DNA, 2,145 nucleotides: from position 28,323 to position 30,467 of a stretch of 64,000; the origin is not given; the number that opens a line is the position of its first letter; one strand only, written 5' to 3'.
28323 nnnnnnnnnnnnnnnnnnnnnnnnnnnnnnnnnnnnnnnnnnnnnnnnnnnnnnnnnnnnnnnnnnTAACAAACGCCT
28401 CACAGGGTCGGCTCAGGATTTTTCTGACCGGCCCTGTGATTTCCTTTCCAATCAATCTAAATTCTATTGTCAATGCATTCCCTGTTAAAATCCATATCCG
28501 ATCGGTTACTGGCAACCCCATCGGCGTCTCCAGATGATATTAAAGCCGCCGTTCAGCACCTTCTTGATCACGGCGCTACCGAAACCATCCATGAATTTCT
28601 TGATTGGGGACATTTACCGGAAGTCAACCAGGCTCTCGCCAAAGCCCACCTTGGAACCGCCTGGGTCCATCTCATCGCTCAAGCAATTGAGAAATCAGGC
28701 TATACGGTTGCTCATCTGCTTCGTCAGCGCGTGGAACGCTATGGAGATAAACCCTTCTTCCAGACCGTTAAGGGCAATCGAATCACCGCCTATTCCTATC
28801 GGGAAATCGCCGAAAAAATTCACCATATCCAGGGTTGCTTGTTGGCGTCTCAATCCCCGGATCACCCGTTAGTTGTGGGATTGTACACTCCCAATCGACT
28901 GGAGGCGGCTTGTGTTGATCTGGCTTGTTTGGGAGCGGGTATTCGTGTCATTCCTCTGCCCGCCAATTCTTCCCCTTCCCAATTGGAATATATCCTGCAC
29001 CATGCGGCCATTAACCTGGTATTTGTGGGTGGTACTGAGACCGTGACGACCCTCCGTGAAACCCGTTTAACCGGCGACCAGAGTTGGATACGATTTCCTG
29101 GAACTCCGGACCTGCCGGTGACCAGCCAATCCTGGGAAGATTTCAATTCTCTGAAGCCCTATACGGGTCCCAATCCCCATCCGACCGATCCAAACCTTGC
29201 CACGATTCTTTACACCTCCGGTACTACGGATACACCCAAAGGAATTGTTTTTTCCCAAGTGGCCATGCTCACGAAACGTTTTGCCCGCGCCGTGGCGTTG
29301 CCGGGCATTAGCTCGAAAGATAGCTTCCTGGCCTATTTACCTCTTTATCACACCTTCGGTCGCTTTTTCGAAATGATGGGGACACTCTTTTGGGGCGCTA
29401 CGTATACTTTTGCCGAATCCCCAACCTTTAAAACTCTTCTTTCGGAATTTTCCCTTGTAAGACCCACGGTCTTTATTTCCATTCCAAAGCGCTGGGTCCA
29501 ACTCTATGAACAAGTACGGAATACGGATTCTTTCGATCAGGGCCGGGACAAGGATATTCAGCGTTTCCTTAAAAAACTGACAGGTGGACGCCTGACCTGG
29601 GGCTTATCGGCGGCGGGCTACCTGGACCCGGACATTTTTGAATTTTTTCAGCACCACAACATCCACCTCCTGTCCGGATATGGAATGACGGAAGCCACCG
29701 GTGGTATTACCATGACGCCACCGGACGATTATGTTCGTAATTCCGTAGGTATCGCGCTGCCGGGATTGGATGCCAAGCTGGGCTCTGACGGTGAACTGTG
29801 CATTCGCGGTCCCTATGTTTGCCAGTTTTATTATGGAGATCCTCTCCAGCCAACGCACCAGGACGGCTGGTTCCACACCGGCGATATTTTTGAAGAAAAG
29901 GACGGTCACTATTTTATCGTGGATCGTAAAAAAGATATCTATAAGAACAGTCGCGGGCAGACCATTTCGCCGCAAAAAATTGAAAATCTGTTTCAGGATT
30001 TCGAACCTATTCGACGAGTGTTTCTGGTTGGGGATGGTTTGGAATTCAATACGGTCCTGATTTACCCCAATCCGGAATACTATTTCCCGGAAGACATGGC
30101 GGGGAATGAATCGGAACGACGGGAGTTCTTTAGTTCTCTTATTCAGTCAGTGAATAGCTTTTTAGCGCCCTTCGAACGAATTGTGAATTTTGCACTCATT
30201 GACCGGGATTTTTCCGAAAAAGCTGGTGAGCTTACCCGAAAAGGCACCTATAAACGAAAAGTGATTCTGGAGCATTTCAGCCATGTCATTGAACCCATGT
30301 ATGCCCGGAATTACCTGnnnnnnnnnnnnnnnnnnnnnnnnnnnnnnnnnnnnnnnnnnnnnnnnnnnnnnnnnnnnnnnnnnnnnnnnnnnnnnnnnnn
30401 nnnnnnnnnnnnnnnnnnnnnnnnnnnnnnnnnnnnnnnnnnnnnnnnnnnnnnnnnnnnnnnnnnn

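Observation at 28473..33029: Giant AMP-ligase / 750-aa unknown / GNAT fusion protein (top candidate for an undescribed system)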

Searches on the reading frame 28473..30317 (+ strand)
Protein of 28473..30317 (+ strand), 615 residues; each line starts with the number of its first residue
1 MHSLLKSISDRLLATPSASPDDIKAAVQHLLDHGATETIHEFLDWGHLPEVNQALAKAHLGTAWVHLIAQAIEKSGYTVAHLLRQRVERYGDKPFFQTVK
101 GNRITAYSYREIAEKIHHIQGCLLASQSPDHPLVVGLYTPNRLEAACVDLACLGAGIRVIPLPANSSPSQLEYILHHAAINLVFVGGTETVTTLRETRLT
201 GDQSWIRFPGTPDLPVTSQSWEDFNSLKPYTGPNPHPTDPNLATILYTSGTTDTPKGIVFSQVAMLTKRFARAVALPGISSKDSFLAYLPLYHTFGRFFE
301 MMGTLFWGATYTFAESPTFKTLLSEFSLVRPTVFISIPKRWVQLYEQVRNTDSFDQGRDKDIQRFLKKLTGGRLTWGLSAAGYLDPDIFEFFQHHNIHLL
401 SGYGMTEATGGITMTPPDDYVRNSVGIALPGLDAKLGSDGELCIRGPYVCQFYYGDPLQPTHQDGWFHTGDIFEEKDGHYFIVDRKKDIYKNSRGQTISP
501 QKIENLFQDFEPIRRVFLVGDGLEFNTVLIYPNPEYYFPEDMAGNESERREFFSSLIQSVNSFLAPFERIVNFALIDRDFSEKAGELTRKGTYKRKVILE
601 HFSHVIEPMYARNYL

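Call 57: search_solved_structures(query=window:28473-30317:+, max_evalue=1e-10)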
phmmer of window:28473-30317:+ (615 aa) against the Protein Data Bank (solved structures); distinct sequences matched with E-value up to 1e-10: 60.
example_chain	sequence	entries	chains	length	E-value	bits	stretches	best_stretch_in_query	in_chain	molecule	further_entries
6oz1_A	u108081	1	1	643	6.5e-27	97.2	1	232-611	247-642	Oxidoreductase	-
5msp_A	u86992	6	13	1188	6.6e-25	90.6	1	236-611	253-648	Thioester reductase domain-containing protein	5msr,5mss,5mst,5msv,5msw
5msc_A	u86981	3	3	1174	1.7e-24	89.2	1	235-611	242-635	Carboxylic acid reductase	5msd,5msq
5mso_A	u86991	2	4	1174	2.1e-24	88.9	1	232-610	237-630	Carboxylic acid reductase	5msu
6hps_A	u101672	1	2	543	2.4e-20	75.5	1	233-508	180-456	Luciferin 4-monooxygenase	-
1ba3_A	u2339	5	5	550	2.6e-20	75.4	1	233-508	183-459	LUCIFERASE | Luciferin 4-monooxygenase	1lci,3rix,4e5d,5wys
5kyt_A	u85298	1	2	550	2.6e-20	75.4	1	233-508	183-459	Luciferin 4-monooxygenase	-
3iep_A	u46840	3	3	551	2.6e-20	75.4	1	233-508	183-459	Luciferin 4-monooxygenase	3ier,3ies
4g36_A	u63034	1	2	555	2.7e-20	75.3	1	233-508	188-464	Luciferin 4-monooxygenase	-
7a9j_A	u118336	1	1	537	2.9e-20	75.2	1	137-512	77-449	Cfl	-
5dv9_A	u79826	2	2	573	3.3e-20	75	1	233-508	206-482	Luciferin 4-monooxygenase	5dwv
6k4c_A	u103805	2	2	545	5.7e-20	74.3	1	231-508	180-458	Ancestral luciferase AncLamp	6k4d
6q2m_A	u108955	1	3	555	1e-19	73.5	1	233-508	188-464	Luciferin 4-monooxygenase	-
5kyv_A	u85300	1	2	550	1.1e-19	73.3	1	233-508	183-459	Luciferin 4-monooxygenase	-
4g37_A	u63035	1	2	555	1.2e-19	73.2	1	233-508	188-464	Luciferin 4-monooxygenase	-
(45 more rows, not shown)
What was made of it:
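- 29949..30308 (+): C-terminal (small) domain of the ligase, residues 493-612, of the FadD11 / carboxylic-acid-reductase type. The best solved relatives are carboxylic acid reductase adenylation domains 6oz1 and 5msp, E 6.5e-27 and 6.6e-25 (call 57).
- On ANL superfamily, AMP-forming acyl-CoA synthetase: The closest solved relatives, carboxylic acid reductases, load a phosphopantetheine arm (call 57).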
